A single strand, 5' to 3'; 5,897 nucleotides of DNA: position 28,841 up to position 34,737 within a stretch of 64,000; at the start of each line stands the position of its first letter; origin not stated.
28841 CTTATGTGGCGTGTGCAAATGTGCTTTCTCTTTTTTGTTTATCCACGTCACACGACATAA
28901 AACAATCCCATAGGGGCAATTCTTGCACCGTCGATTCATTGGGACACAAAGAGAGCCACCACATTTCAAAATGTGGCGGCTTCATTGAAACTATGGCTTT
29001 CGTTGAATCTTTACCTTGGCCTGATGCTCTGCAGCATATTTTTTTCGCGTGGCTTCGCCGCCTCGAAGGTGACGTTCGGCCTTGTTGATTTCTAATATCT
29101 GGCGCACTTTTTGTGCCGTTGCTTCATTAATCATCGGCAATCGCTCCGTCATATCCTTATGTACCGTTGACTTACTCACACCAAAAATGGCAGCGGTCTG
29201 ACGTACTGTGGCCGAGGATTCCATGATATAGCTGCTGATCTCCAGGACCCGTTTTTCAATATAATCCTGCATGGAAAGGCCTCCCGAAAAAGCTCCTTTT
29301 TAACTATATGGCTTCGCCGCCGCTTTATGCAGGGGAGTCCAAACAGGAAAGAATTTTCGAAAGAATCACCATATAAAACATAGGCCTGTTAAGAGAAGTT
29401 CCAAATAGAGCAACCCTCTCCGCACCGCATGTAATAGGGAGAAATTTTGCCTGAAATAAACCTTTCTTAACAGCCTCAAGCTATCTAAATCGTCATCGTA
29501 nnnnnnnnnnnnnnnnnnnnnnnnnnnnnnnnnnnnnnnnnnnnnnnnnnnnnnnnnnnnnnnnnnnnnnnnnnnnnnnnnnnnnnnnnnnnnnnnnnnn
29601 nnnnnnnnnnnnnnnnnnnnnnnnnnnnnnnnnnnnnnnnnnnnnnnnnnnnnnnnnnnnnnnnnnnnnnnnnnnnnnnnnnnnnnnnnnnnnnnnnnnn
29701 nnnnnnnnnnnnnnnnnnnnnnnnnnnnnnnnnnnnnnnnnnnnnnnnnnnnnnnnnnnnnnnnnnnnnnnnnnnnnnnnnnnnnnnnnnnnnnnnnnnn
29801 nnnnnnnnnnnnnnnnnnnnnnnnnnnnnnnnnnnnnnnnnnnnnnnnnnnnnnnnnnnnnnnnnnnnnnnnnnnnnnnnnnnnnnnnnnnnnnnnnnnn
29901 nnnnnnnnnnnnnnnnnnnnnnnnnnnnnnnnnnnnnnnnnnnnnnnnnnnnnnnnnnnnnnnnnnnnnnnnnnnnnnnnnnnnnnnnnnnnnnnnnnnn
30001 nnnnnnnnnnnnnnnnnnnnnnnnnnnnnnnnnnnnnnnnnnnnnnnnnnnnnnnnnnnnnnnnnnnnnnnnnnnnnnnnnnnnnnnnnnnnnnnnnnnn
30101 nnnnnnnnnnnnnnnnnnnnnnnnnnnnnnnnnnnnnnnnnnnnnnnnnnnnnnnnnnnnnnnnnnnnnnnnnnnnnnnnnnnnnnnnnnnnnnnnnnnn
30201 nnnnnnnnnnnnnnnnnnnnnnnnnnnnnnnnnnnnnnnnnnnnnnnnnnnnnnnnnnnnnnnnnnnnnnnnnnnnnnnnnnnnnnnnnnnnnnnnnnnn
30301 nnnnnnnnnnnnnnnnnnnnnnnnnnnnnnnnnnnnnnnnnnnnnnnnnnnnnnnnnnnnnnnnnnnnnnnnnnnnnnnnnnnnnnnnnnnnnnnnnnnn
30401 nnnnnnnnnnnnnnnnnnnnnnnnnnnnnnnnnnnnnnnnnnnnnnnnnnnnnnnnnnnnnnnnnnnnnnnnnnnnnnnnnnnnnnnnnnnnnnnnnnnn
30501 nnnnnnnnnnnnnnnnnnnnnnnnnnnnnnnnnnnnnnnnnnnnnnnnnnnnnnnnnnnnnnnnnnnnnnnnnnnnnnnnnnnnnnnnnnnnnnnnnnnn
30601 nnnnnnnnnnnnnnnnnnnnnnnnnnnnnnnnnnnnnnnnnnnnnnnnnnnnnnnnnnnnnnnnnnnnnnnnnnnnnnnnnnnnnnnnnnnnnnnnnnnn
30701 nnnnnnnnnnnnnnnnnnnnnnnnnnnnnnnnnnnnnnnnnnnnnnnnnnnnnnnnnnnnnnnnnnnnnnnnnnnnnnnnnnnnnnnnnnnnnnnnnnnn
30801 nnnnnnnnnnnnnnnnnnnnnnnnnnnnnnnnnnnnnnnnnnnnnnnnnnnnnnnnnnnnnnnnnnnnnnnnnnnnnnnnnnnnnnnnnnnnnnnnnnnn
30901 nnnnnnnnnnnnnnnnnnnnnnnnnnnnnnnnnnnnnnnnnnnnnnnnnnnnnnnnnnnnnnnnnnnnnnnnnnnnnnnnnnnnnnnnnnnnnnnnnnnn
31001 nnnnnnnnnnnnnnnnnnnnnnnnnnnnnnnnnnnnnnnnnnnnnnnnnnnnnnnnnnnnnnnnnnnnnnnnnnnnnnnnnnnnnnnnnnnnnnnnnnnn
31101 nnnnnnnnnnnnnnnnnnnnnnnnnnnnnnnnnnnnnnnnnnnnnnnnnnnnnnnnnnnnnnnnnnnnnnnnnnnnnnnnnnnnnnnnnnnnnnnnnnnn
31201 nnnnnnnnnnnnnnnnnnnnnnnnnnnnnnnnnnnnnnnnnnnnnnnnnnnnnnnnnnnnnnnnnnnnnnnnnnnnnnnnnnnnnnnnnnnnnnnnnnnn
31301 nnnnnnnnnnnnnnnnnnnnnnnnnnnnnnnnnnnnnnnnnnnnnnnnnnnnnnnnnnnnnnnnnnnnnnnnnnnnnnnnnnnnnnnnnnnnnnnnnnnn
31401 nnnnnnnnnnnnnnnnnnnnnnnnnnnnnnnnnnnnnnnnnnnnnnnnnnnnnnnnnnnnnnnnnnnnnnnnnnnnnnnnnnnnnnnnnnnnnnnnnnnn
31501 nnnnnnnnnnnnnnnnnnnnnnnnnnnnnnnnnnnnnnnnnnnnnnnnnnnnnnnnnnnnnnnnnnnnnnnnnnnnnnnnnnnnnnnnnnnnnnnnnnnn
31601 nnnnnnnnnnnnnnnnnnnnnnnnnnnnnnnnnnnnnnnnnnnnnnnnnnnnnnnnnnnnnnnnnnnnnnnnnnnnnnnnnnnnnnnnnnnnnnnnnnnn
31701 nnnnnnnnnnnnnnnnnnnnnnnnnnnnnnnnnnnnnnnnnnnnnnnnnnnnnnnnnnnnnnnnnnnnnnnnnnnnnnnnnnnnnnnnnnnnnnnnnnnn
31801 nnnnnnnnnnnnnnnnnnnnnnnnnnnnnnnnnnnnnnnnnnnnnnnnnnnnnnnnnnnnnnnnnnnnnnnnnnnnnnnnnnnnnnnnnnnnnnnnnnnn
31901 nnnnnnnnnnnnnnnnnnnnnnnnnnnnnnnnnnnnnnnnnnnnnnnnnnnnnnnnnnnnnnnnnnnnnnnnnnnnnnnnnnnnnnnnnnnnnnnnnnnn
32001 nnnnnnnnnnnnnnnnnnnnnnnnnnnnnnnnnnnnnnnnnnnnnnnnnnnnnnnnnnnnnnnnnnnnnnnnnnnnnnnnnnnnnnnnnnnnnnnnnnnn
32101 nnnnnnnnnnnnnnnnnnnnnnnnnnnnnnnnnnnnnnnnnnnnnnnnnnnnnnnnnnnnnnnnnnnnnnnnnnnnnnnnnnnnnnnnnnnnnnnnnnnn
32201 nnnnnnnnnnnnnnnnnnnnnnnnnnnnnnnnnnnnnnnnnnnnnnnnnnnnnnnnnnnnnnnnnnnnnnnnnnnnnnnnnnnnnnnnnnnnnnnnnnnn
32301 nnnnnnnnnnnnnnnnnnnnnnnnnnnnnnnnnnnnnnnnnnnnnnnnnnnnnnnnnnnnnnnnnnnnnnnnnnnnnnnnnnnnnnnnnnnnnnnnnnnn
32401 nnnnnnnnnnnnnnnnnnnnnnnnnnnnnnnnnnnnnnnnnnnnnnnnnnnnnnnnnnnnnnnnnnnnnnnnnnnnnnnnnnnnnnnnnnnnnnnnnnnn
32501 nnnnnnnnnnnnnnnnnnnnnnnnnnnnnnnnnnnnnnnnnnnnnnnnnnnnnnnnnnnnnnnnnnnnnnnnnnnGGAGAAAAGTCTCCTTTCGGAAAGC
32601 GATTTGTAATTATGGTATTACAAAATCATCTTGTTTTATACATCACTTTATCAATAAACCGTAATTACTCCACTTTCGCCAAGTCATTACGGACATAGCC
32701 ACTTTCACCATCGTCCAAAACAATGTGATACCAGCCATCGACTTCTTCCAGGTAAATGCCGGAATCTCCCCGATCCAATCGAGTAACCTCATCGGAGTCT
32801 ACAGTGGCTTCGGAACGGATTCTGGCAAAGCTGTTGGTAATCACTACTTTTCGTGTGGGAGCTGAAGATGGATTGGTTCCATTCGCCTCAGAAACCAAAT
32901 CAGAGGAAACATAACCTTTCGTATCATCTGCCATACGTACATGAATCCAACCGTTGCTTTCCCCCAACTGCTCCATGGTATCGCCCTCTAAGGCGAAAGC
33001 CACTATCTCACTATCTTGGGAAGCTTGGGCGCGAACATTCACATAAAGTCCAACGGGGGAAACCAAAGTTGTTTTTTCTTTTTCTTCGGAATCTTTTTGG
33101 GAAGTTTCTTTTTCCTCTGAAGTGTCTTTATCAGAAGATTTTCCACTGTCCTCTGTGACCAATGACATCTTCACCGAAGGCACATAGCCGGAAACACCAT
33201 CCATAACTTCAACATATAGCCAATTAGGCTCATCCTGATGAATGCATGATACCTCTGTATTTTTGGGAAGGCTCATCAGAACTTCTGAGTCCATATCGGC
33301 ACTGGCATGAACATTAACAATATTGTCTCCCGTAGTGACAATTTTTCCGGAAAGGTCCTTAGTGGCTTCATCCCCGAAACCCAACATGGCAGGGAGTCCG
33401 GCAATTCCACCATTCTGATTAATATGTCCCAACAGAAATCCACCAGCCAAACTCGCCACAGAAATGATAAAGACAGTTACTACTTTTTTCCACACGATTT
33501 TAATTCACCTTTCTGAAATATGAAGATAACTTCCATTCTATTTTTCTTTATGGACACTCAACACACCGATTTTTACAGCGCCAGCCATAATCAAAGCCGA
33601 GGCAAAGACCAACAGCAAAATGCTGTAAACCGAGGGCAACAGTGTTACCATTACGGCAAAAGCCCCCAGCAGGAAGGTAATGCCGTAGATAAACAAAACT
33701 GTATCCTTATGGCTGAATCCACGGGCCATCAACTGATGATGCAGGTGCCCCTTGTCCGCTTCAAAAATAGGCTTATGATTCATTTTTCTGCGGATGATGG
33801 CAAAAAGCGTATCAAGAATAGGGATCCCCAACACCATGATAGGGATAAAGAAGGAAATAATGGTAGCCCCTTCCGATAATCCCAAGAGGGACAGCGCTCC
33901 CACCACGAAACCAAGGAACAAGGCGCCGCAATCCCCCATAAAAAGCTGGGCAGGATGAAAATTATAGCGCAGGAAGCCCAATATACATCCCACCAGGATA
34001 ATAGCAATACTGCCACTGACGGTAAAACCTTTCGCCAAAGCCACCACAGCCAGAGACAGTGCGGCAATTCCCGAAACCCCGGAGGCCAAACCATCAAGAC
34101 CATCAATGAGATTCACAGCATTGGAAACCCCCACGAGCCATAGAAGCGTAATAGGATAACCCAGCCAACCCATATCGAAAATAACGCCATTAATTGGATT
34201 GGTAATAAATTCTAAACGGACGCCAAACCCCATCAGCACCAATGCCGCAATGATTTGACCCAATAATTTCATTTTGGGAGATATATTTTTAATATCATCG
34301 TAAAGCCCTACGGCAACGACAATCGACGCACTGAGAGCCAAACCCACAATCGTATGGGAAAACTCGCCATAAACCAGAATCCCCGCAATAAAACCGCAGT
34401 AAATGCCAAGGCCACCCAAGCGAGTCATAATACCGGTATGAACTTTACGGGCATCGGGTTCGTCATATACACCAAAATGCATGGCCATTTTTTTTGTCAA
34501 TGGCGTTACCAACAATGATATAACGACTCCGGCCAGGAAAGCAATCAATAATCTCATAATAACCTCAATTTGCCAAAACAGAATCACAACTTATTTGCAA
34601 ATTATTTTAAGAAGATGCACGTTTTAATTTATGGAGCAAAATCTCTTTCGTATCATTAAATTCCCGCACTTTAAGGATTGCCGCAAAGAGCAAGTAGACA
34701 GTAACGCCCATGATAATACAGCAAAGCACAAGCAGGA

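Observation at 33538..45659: Secondary cell-wall polymer locus with two CsaB-type pyruvyltransferases, one fused to a GT4 glycosyltransferase and one carrying a ~120-aa polyacidic insert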

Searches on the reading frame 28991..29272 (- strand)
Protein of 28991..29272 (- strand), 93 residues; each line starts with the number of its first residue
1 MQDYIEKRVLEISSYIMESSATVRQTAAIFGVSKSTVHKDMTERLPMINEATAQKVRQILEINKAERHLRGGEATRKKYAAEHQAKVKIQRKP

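Call 75: search_protein_families(library=pfam, proteins=[window:28991-29272:-], max_evalue=1)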
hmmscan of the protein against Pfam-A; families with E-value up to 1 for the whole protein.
window:28991-29272:- (93 aa): 11 families
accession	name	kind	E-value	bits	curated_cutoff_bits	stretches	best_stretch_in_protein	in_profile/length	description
PF12116.14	SpoIIID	-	5e-41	139.2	27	1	2-82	1-81/82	Stage III sporulation protein D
PF01022.26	HTH_5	-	0.00088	19.5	22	1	8-37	3-32/47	Bacterial regulatory protein, arsR family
PF13613.12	HTH_Tnp_4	-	0.0046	17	27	1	22-41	21-40/53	Helix-turn-helix of DDE superfamily endonuclease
PF13384.12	HTH_23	-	0.0056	16.9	24.6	1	21-39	18-36/50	Homeodomain-like domain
PF02796.21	HTH_7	-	0.0085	16.6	23.8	1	22-38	23-39/45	Helix-turn-helix domain of resolvase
PF00356.27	LacI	-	0.0085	16.3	27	1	31-61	10-39/46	Bacterial regulatory proteins, lacI family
PF13518.12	HTH_28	-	0.015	15.8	25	1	11-37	4-29/52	Helix-turn-helix domain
PF08220.18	HTH_DeoR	-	0.027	14.7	21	1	19-43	13-37/57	DeoR-like helix-turn-helix domain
PF12728.13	HTH_17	-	0.028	15.1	27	1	22-39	3-20/51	Helix-turn-helix domain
PF13542.12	HTH_Tnp_ISL3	-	0.045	13.7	27.4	1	19-38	26-44/51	Helix-turn-helix domain of transposase family ISL3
PF04545.22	Sigma70_r4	-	0.11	12.5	24.1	1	14-38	17-38/50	Sigma-70, region 4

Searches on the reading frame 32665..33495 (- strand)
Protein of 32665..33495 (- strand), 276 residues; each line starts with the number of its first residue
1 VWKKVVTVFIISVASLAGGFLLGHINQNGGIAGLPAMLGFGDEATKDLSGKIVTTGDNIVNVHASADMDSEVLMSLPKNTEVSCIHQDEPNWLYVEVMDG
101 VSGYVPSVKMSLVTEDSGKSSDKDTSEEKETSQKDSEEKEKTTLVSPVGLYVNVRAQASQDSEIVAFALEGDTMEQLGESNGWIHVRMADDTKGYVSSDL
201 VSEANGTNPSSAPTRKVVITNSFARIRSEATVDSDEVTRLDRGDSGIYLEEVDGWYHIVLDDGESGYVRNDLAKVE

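Call 8: search_protein_families(library=pfam, proteins=[window:32665-33495:-])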
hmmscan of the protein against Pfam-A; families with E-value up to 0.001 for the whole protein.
window:32665-33495:- (276 aa): 3 families
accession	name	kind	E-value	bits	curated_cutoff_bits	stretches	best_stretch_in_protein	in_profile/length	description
PF08239.17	SH3_3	-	2.6e-31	108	27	3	152-202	3-54/54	Bacterial SH3 domain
PF06347.19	SH3_4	-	8.9e-13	48.2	24.1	1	151-202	4-55/56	Bacterial SH3 domain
PF18348.7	SH3_16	-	5.8e-10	39.2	25.8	1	154-199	1-47/49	Bacterial dipeptidyl-peptidase Sh3 domain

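Call 50: search_protein_families(library=pfam, proteins=[window:32665-33495:-], max_evalue=0.01)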
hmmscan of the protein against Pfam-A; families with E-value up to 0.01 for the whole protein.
window:32665-33495:- (276 aa): 3 families
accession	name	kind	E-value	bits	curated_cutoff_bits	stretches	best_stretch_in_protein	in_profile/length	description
PF08239.17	SH3_3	-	2.6e-31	108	27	3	152-202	3-54/54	Bacterial SH3 domain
PF06347.19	SH3_4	-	8.9e-13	48.2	24.1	1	151-202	4-55/56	Bacterial SH3 domain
PF18348.7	SH3_16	-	5.8e-10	39.2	25.8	1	154-199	1-47/49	Bacterial dipeptidyl-peptidase Sh3 domain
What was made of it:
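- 32665..33495 (-): Membrane-anchored protein with three SH3b (SH3_3) domains. It always follows the TagO gene in this lineage. PF08239 occurs three times (calls 8, 50).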

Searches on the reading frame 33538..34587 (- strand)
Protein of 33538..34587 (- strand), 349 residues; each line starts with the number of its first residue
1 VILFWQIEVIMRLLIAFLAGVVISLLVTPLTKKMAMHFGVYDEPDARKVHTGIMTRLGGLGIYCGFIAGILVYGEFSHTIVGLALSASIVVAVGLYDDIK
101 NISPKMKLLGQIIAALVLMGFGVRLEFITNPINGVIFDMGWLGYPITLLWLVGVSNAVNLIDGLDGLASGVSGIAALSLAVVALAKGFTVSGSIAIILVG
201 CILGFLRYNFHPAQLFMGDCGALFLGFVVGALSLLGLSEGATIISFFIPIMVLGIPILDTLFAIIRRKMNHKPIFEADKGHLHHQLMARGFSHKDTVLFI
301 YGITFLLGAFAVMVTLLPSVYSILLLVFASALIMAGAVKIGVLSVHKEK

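Call 4: search_protein_families(library=pfam, proteins=[window:33538-34587:-])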
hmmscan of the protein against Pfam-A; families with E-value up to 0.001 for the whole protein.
window:33538-34587:- (349 aa): 1 family
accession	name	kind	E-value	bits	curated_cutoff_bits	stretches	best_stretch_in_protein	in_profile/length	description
PF00953.26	Glycos_transf_4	-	6.3e-41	140.5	27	1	81-235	2-158/160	Glycosyl transferase family 4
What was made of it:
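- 33538..34557 (-): TagO/WecA-type UDP-GlcNAc:undecaprenyl-phosphate GlcNAc-1-P transferase. PF00953 at 6e-41 (call 4).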

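Call 9: search_protein_families(library=ncbifam, proteins=[window:33538-34587:-])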
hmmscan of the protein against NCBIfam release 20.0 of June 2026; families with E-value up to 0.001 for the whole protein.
window:33538-34587:- (349 aa): 3 families
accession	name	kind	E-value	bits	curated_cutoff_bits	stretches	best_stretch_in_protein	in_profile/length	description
TIGR02380.1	ECA_wecA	exception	8.8e-38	130.3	326.05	1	15-333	6-327/346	UDP-N-acetylglucosamine--undecaprenyl-phosphate N-acetylglucosaminephosphotransferase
NF053644.1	MraY_archaea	equivalog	1.2e-28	100.4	450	1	102-311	148-339/340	pseudomurein biosynthesis MraY family phospho-N-acetylmuramoyl-pentapeptide-transferase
TIGR00445.1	mraY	equivalog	4.2e-25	88.9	192.05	1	42-314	24-316/321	phospho-N-acetylmuramoyl-pentapeptide-transferase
